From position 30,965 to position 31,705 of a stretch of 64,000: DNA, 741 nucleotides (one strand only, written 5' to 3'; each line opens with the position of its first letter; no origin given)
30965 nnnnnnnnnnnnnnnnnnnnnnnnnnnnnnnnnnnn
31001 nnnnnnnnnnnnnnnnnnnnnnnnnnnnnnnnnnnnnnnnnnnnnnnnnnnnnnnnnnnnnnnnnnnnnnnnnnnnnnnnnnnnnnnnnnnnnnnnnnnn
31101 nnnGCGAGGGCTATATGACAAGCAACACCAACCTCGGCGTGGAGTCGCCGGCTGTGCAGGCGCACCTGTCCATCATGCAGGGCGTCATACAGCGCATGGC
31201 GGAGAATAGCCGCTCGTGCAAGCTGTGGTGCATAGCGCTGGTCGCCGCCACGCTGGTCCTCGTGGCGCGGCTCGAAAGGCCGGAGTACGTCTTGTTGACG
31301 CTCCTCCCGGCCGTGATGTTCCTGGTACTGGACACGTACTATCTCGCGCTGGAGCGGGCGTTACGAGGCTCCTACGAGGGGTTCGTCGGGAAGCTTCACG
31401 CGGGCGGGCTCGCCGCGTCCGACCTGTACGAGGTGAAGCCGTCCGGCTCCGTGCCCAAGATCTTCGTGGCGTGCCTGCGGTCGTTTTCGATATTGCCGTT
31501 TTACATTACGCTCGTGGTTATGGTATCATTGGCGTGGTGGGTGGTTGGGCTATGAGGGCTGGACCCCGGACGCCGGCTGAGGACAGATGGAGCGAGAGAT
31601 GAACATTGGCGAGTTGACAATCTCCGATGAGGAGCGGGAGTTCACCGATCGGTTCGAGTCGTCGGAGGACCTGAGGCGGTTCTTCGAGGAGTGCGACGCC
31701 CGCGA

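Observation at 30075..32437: Five-gene TIR / transmembrane cassette wedged between hsdM and hsdS: candidate undescribed TIR-TM defence module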

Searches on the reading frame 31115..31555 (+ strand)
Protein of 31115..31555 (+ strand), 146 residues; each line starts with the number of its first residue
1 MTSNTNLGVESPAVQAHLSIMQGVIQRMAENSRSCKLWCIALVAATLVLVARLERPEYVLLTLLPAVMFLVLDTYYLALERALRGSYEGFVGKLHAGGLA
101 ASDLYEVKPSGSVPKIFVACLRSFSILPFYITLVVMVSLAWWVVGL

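Call 3: search_protein_families(library=pfam, proteins=[window:31115-31555:+], max_evalue=0.1)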
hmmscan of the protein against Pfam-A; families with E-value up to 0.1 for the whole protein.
window:31115-31555:+ (146 aa): 1 family
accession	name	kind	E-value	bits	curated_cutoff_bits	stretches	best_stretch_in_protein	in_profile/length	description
PF09913.15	DUF2142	-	0.0087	15.3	30.1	1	28-74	192-234/395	Predicted membrane protein (DUF2142)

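Call 4: search_protein_families(library=padloc, proteins=[window:31115-31555:+], max_evalue=0.1)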
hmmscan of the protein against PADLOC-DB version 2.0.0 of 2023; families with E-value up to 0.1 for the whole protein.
window:31115-31555:+ (146 aa): 4 families
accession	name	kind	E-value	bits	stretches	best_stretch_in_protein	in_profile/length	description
PDLC04686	PDC-M50A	-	2.8e-25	87.1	1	15-140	6-128/134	-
PDLC04685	PDC-M50A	-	3.9e-18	64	1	16-138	7-124/130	-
PDLC04684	PDC-M50A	-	5.8e-15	54.1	1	17-143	17-139/159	-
PDLC04687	PDC-M50A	-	8e-14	49.9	1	15-138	13-134/144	-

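Call 5: search_protein_families(library=ncbifam, proteins=[window:31115-31555:+], max_evalue=0.1)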
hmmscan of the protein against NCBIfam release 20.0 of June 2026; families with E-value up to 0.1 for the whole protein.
window:31115-31555:+ (146 aa): 0 families

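Call 9: find_homologous_proteins(query=window:31115-31555:+)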
Query window:31115-31555:+ (146 aa): 1167 proteins with E <= 0.001 among 1496 candidates; the best 120 are listed.
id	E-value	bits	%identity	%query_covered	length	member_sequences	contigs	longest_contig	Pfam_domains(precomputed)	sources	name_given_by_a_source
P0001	6.4e-88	310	100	100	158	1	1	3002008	-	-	-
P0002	3.7e-60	220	70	99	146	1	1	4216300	-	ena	-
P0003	1.8e-58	214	68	99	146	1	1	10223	-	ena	-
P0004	3.9e-57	210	65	99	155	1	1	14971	-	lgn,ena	-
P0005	4.6e-57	210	67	99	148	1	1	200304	-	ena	-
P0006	3.6e-56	207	66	99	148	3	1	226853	-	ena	-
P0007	5.6e-56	206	63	99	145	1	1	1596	-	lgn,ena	-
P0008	8.7e-56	206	63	99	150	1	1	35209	-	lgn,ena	-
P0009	1.6e-55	205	66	99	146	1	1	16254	-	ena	-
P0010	2.6e-55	204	63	99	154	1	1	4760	-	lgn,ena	-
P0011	2.6e-55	204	69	99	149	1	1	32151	-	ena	-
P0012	3.7e-55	204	65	99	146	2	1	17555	-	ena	-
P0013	1.8e-54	201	61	99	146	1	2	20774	-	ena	-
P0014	2.6e-54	201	68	90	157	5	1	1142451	-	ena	-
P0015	3.3e-54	201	63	99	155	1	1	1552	-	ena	-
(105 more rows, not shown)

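Call 11: find_related_loci(query=A1, collection=genome_contigs, flank=7000)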
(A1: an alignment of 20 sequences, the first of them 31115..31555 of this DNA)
Query A1 (146 aa) in genome_contigs; peptide patterns used: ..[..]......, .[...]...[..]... (x = any residue, [..] = any of these).
301 stretches matched a pattern; 274 encode a relative of the query (tblastn E <= 1e-3); the best 80 are kept; 80 distinct loci.
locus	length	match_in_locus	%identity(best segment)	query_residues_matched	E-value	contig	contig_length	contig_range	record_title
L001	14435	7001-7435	66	1-145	1e-63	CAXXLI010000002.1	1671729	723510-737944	MAG: Dehalococcoidia bacterium isolate 9897fa5f-a7d9-472a-8fac-ec7462edf643 genome assembly, contig: contig_2, whole gen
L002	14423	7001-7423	63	1-141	1e-59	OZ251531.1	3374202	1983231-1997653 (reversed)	MAG: Dehalococcoidia bacterium isolate dbfc7836-c0f4-4258-ad9f-d4e7c961b2d4 genome assembly, chromosome: 1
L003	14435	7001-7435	61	1-145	3e-59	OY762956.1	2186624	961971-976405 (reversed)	MAG: Dehalococcoidia bacterium isolate caf6cba7-c187-4a53-abc2-184ab5dfaca7 genome assembly, chromosome: 1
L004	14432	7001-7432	61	1-144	5e-59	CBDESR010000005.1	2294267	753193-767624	MAG: Dehalococcoidia bacterium isolate 12ea5684-3b4d-425b-8812-d35473491086 genome assembly, contig: contig_5, whole gen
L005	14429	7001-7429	62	3-145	3e-58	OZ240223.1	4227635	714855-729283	MAG: Dehalococcoidia bacterium isolate f6a585c4-e35e-4cc9-a722-66a179f45198 genome assembly, chromosome: 1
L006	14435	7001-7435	61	1-145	1e-57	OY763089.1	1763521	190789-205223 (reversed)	MAG: Dehalococcoidia bacterium isolate e66569de-989e-459c-8942-bbbb2819a0b0 genome assembly, chromosome: 1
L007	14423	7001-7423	62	1-141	7e-57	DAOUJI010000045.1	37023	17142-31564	MAG TPA_asm: Dehalococcoidia bacterium isolate S32_258 k113_212744, whole genome shotgun sequence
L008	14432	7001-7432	60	1-144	1e-55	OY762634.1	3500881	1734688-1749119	MAG: Dehalococcoidia bacterium isolate 5218cef7-9544-4829-ade7-f4022e2b34b8 genome assembly, chromosome: 1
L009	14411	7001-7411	64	1-137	1e-55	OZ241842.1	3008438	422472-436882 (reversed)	MAG: Candidatus Spongiisociaceae bacterium isolate ea90fc40-48ec-4ccb-8054-20f53ea15125 genome assembly, chromosome: 1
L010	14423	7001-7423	60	1-141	2e-55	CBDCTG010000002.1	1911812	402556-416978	MAG: Dehalococcoidia bacterium isolate 4ff42160-3ad2-402c-a149-9455d4d66828 genome assembly, contig: contig_2, whole gen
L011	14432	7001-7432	57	1-144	4e-55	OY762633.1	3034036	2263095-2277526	MAG: Dehalococcoidia bacterium isolate 17254eae-7cb3-4ac9-839e-465292e2b3d4 genome assembly, chromosome: 1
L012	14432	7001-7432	60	1-144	3e-55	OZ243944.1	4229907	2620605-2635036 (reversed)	MAG: Chloroflexota bacterium isolate c2a6a117-7fdc-414d-9db2-dee508dba2e6 genome assembly, chromosome: 1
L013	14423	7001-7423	61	1-141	6e-55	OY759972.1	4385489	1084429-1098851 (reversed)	MAG: Chloroflexota bacterium isolate 55c93f92-7b64-48b2-973a-1fcfb2e6d712 genome assembly, chromosome: 1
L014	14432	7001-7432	59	1-144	1e-54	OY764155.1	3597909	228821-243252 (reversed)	MAG: Dehalococcoidia bacterium isolate 8f8fc053-1767-4988-ba26-2aa978362f9c genome assembly, chromosome: 1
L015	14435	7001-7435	59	1-145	1e-53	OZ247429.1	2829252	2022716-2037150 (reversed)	MAG: Dehalococcoidia bacterium isolate a97b4ec8-5f2d-4628-9c3d-470ea82cb923 genome assembly, chromosome: 1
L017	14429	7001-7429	54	1-143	4e-53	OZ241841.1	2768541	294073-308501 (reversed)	MAG: Candidatus Spongiisociaceae bacterium isolate 826e3823-372f-4ba5-9009-4010fb4b1b28 genome assembly, chromosome: 1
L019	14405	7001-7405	56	6-140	2e-52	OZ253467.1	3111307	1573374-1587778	MAG: Dehalococcoidia bacterium isolate 6fb9eebd-b222-4681-b7e3-abaa52723ab8 genome assembly, chromosome: 1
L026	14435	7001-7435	56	1-144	5e-52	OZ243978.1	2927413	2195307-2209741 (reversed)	MAG: Dehalococcoidia bacterium isolate 7f999ff8-d283-48c4-a118-127608cdb325 genome assembly, chromosome: 1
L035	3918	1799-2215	58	2-140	7e-50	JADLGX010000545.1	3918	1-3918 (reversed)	MAG: Candidatus Eisenbacteria bacterium isolate SJ457 c_000001400984, whole genome shotgun sequence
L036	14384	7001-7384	59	10-137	2e-49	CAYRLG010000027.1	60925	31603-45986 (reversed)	MAG TPA_asm: uncultured Desulfobacterales bacterium isolate binchicken_co168_123 genome assembly, contig: NODE_754_lengt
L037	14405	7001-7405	56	6-140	2e-49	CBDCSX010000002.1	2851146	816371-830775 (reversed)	MAG: Dehalococcoidia bacterium isolate d16e51a1-bce5-44a0-b433-43a10ca61d1e genome assembly, contig: contig_2, whole gen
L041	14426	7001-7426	56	1-141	2e-48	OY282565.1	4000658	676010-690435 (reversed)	MAG: uncultured Dehalococcoidia bacterium genome assembly, chromosome: 1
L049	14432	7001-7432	59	3-145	5e-48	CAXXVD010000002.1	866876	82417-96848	MAG: Chloroflexota bacterium isolate fe2c5841-0234-49a8-8bce-d97ad08295c1 genome assembly, contig: contig_2, whole genom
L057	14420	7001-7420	58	2-140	4e-47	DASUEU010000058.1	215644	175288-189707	MAG TPA_asm: Thermoanaerobaculia bacterium isolate SMAG_U1361 k141_288577, whole genome shotgun sequence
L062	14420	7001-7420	56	1-140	9e-47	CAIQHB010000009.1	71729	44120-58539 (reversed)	MAG: uncultured Methanosarcinales archaeon isolate AM-2014-D8_bin-1081 genome assembly, contig: bin-1081:09/81, whole ge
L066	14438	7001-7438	51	1-144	2e-46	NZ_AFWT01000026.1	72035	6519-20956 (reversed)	Thiorhodococcus drewsii AZ1 ctg186, whole genome shotgun sequence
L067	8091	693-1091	59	8-140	2e-46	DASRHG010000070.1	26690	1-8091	MAG TPA_asm: Candidatus Binatia bacterium isolate SMAG_U10078 k141_722539, whole genome shotgun sequence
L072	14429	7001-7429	52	1-141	3e-46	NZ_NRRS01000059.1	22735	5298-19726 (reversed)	Rhabdochromatium marinum strain DSM 5261 scaffold0059, whole genome shotgun sequence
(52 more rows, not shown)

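Call 30: search_protein_families(library=pfam, alignment_id=A1, max_evalue=5)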
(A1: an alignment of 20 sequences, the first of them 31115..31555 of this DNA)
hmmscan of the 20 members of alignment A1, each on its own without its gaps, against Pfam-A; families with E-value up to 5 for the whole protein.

A. member 1, window:31115-31555:+ (146 aa): 1 family
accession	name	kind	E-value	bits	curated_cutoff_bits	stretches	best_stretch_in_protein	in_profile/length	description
PF09913.15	DUF2142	-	0.0087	15.3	30.1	1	28-74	192-234/395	Predicted membrane protein (DUF2142)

B. families by the number of members that match (of 20 scanned): 10 families
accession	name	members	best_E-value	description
PF09913.15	DUF2142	9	0.00092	Predicted membrane protein (DUF2142)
PF18927.5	CrtO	3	0.26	Glycosyl-4,4'-diaponeurosporenoate acyltransferase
PF06181.16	Urate_ox_N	1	0.0026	Urate oxidase N-terminal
PF06993.17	DUF1304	1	0.21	Protein of unknown function (DUF1304)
PF20226.3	DUF6585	1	0.23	Family of unknown function (DUF6585)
PF10091.15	Glycoamylase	1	0.25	Putative glucoamylase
PF04964.19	Flp_Fap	1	0.31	Flp/Fap pilin component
PF20479.3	TMEM128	1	0.41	TMEM128 protein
PF13239.11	2TM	1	0.46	2TM domain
PF05366.16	Sarcolipin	1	0.79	Sarcolipin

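Call 39: search_protein_families(library=pfam, proteins=[L011:5341-6492:+, L011:6444-6872:+, L026:6564-6965:+, L019:5395-5670:+, L019:5667-6065:+, L005:6569-6958:+, L036:6469-6966:+, L013:7449-8027:+, L015:7446-7931:+], max_evalue=0.01)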
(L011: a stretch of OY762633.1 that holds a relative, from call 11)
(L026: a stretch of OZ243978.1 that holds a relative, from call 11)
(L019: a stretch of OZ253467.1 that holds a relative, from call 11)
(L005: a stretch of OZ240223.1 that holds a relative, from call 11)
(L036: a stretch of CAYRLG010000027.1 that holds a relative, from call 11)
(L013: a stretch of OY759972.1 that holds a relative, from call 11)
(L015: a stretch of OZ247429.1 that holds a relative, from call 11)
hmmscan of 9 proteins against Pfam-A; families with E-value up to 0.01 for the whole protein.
L011:5341-6492:+ (383 aa): 0 families

L011:6444-6872:+ (142 aa): 0 families

L026:6564-6965:+ (133 aa): 0 families

L019:5395-5670:+ (91 aa): 3 families
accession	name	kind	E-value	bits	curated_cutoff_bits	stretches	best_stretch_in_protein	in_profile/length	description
PF21983.2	NikA-like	-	0.0033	18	27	1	10-38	13-41/72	Mobilization protein NikA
PF07878.17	RHH_5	-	0.0062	16.7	26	0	1-28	1-28/43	CopG-like RHH_1 or ribbon-helix-helix domain, RHH_5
PF01402.27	RHH_1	-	0.0086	16.4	20.5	0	3-40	1-38/39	Ribbon-helix-helix protein, copG family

L019:5667-6065:+ (132 aa): 1 family
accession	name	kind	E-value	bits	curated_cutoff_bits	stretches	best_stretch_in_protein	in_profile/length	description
PF01850.27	PIN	-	2.1e-19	70.7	23.6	1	2-122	1-115/120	PIN domain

L005:6569-6958:+ (129 aa): 5 families
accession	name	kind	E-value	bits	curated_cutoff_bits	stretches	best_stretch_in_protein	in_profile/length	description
PF08937.16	ThsB_TIR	-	1.4e-09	38.7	21.2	1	7-99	1-99/100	Thoeris protein ThsB, TIR-like domain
PF05014.21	Nuc_deoxyrib_tr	-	3e-05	24.6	28.8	1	42-100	46-103/117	Nucleoside 2-deoxyribosyltransferase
PF13676.11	TIR_2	-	0.00019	22.3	28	1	26-96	17-92/122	TIR domain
PF18185.7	STALD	-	0.00035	20.5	24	1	39-97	95-159/211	Sir2- and TIR-associating SLOG family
PF13271.11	DUF4062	-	0.0051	17.4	24.7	1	6-68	2-62/82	Domain of unknown function (DUF4062)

L036:6469-6966:+ (165 aa): 2 families
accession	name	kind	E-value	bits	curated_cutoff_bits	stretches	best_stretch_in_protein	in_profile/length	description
PF08937.16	ThsB_TIR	-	2.3e-28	99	21.2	1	6-100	1-99/100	Thoeris protein ThsB, TIR-like domain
PF13676.11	TIR_2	-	0.00086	20.2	28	1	41-118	34-109/122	TIR domain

L013:7449-8027:+ (192 aa): 2 families
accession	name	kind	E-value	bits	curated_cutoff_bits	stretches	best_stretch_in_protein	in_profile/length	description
PF08937.16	ThsB_TIR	-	8.3e-17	61.9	21.2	1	15-112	1-97/100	Thoeris protein ThsB, TIR-like domain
PF13676.11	TIR_2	-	1.4e-05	26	28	1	14-114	1-98/122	TIR domain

L015:7446-7931:+ (161 aa): 2 families
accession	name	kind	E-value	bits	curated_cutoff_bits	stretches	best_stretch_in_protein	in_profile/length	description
PF08937.16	ThsB_TIR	-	2.5e-24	86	21.2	1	12-108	1-99/100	Thoeris protein ThsB, TIR-like domain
PF13676.11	TIR_2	-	7.5e-07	30.1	28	1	11-120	1-106/122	TIR domain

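Call 40: search_protein_families(library=padloc, proteins=[L011:5341-6492:+, L011:6444-6872:+, L026:6564-6965:+, L019:5395-5670:+, L019:5667-6065:+, L005:6569-6958:+, L036:6469-6966:+, L013:7449-8027:+, L015:7446-7931:+], max_evalue=0.001)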
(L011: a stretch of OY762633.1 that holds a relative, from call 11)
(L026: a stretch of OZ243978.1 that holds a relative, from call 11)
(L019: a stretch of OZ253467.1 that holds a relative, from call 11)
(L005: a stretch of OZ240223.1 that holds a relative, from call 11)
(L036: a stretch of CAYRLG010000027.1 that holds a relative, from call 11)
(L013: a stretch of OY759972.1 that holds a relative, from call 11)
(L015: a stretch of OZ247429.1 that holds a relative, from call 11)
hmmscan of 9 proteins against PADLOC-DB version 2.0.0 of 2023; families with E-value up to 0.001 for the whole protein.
L011:5341-6492:+ (383 aa): 5 families
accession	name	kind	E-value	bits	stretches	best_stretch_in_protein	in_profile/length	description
PDLC04574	PDC-M32A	-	2.9e-111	370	1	12-381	5-373/376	-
PDLC04575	PDC-M32A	-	1.1e-101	338.6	1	13-379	5-370/375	-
PDLC04576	PDC-M32A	-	2.9e-38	129.6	1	13-367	7-360/375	-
PDLC04577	PDC-M32A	-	5.6e-17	59.9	1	18-175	11-171/384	-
PDLC04747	PDC-M63B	-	0.00059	17.2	1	10-87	59-137/309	-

L011:6444-6872:+ (142 aa): 4 families
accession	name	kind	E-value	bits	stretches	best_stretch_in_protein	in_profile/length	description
PDLC04579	PDC-M32B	-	4.8e-44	147.8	1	18-137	2-121/123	-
PDLC04578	PDC-M32B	-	1.5e-38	130.2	1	19-138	3-128/131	-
PDLC04581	PDC-M32B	-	2.1e-25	86.9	1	52-137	1-86/91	-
PDLC04580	PDC-M32B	-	2.8e-11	41.7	1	19-136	12-131/132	-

L026:6564-6965:+ (133 aa): 4 families
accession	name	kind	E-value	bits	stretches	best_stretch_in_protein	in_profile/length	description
PDLC04579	PDC-M32B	-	6.1e-44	147.5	1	1-125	1-121/123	-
PDLC04578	PDC-M32B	-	1.7e-38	130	1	1-126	1-128/131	-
PDLC04581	PDC-M32B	-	5.4e-23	79.2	1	36-125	1-86/91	-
PDLC04580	PDC-M32B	-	2.1e-11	42.1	1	5-124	14-131/132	-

L019:5395-5670:+ (91 aa): 0 families

L019:5667-6065:+ (132 aa): 0 families

L005:6569-6958:+ (129 aa): 4 families
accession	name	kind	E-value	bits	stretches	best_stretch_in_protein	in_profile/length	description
PDLC00418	ThsB1|ThsB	-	9.1e-06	23.6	1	5-99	6-104/155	TIR-like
PDLC00433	ThsB1|ThsB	-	1.3e-05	23.3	1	5-96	4-97/164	TIR-like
PDLC04688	PDC-M50B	-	0.00031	19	1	6-95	5-100/162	-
PDLC00429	ThsB1|ThsB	-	0.00037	18.6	1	44-97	50-104/167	TIR-like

L036:6469-6966:+ (165 aa): 4 families
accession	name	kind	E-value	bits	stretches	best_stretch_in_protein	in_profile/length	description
PDLC00433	ThsB1|ThsB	-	1.7e-76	253.8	1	1-165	1-164/164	TIR-like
PDLC04688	PDC-M50B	-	1.4e-68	228.2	1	1-163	1-160/162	-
PDLC00431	ThsB1|ThsB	-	3.7e-63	210.7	1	1-163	1-161/162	TIR-like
PDLC00418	ThsB1|ThsB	-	9.1e-07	26.9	1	40-103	44-107/155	TIR-like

L013:7449-8027:+ (192 aa): 6 families
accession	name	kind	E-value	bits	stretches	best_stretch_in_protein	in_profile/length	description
PDLC00428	ThsB1|ThsB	-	2e-10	39.4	1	12-116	3-128/219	TIR-like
PDLC04688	PDC-M50B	-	2.9e-10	38.6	1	11-167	2-160/162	-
PDLC00431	ThsB1|ThsB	-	1.4e-08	33.3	1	12-166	3-160/162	TIR-like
PDLC00418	ThsB1|ThsB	-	5.4e-07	27.6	1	9-96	2-91/155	TIR-like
PDLC00433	ThsB1|ThsB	-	1.5e-06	26.3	1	11-97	2-88/164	TIR-like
PDLC02012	SAVED5--SAVED_TIR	-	0.00086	16.5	1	9-93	10-91/404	-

L015:7446-7931:+ (161 aa): 14 families
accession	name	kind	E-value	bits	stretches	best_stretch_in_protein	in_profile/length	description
PDLC00418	ThsB1|ThsB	-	3.9e-70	232.7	1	7-160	3-155/155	TIR-like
PDLC00436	ThsB1|ThsB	-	2e-09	35.2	1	9-94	36-118/183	TIR-like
PDLC00425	ThsB1|ThsB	-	2.7e-09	34.6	1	10-121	253-364/389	TIR-like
PDLC00431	ThsB1|ThsB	-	3.2e-08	32.1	1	9-103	3-98/162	TIR-like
PDLC04688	PDC-M50B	-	3.2e-08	32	1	9-103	3-99/162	-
PDLC00426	ThsB1|ThsB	-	1.1e-07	29.4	1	10-103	239-332/352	TIR-like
PDLC00433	ThsB1|ThsB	-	6.2e-07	27.6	1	9-103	3-95/164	TIR-like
PDLC00429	ThsB1|ThsB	-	1.5e-06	26.4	1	48-136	46-137/167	TIR-like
PDLC00428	ThsB1|ThsB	-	5.4e-06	24.9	1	50-97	54-105/219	TIR-like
PDLC00422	ThsB1|ThsB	-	6e-06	23.9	1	10-94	42-125/194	TIR-like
PDLC00423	ThsB1|ThsB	-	7.3e-06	23.8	1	8-95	35-120/190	TIR-like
PDLC00437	ThsB1|ThsB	-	3.5e-05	21.9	1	58-98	30-70/129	TIR-like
PDLC00419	ThsB1|ThsB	-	0.00014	19.8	1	6-94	25-110/165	TIR-like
PDLC02012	SAVED5--SAVED_TIR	-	0.00027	18.1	1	10-94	15-93/404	-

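Call 42: predict_structure(alignment_id=A1)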
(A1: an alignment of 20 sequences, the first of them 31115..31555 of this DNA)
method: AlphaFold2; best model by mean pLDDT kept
length: 146 residues; sequences in the alignment: 20
mean_pLDDT: 81.2   pTM: 0.67
mean pLDDT of the five models: 81.2, 78.8, 78.4, 74.1, 68.7
residues with pLDDT >= 90: 10; 70-90: 123; 50-70: 9; < 50: 4
segments of 3 or more residues with pLDDT < 50: 1-4
pLDDT, mean of each block of 10 residues (from residue 1): 57 87 90 87 86 82 83 89 88 82 75 80 72 82 75
secondary structure, 60 per line:
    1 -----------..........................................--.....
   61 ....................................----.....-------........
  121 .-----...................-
elements in order: H12-53 H56-96 H101-105 H113-121 H127-145

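Call 46: fold_search(model_id=the predicted structure, library=pdb)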
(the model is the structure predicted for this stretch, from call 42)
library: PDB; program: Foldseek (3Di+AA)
matches with E <= 10: 122; with E <= 0.001: 0
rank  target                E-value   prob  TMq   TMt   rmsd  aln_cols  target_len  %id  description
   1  6xbw_o                1.0e+00  0.30  0.35  0.34  19.5       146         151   15  Cryo-EM structure of V-ATPase from bovine brain, state 1 (released 2020-08-19)
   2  7uw9_h                1.3e+00  0.21  0.33  0.31  15.3       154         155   13  Citrus V-ATPase State 1, H in contact with subunit a (released 2022-07-06)
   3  6o7u_m                1.5e+00  0.18  0.33  0.31  18.7       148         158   22  Saccharomyces cerevisiae V-ATPase Stv1-VO (released 2019-04-03)
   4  6o7t_i                1.6e+00  0.33  0.40  0.37  18.8       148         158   16  Saccharomyces cerevisiae V-ATPase Vph1-VO (released 2019-04-03)
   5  6o7u_g                1.7e+00  0.23  0.37  0.35  18.9       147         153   20  Saccharomyces cerevisiae V-ATPase Stv1-VO (released 2019-04-03)
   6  6pe4_H                1.7e+00  0.23  0.37  0.35  20.0       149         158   17  Yeast Vo motor in complex with 1 VopQ molecule (released 2020-05-20)
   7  2d4c_D                1.8e+00  0.16  0.34  0.24  18.0       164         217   15  Crystal structure of the endophilin BAR domain mutant (released 2006-07-11)
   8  6o7u_j                1.9e+00  0.16  0.32  0.30  19.1       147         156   17  Saccharomyces cerevisiae V-ATPase Stv1-VO (released 2019-04-03)
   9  8gji_A                2.2e+00  0.14  0.30  0.27  16.6       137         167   12  De novo design of high-affinity protein binders to bioactive helical peptides (released 2024-01-10)
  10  5w93_A                2.4e+00  0.15  0.31  0.33  19.4       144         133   14  p130Cas complex with paxillin LD1 (released 2017-09-06)
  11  7sqc_1H               2.4e+00  0.12  0.30  0.25  24.9       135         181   20  Ciliary C1 central pair apparatus isolated from Chlamydomonas reinhardtii (released 2022-04-13)
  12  6c6l_H                2.5e+00  0.08  0.26  0.24  18.9       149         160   21  Yeast Vacuolar ATPase Vo in lipid nanodisc (released 2018-03-21)
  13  4u5a_C                2.8e+00  0.11  0.23  0.20   7.6        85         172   16  Sporozoite Protein for Cell Traversal (released 2014-12-24)
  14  7u8o_g                2.9e+00  0.13  0.33  0.32  19.1       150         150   16  Structure of porcine V-ATPase with mEAK7 and SidK, Rotary state 2 (released 2022-07-06)
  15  6kac_Q                2.9e+00  0.11  0.27  0.26  17.8       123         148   16  Cryo-EM structure of the C2S2-type PSII-LHCII supercomplex from Chlamydomonas reihardtii (released 2019-10-23)
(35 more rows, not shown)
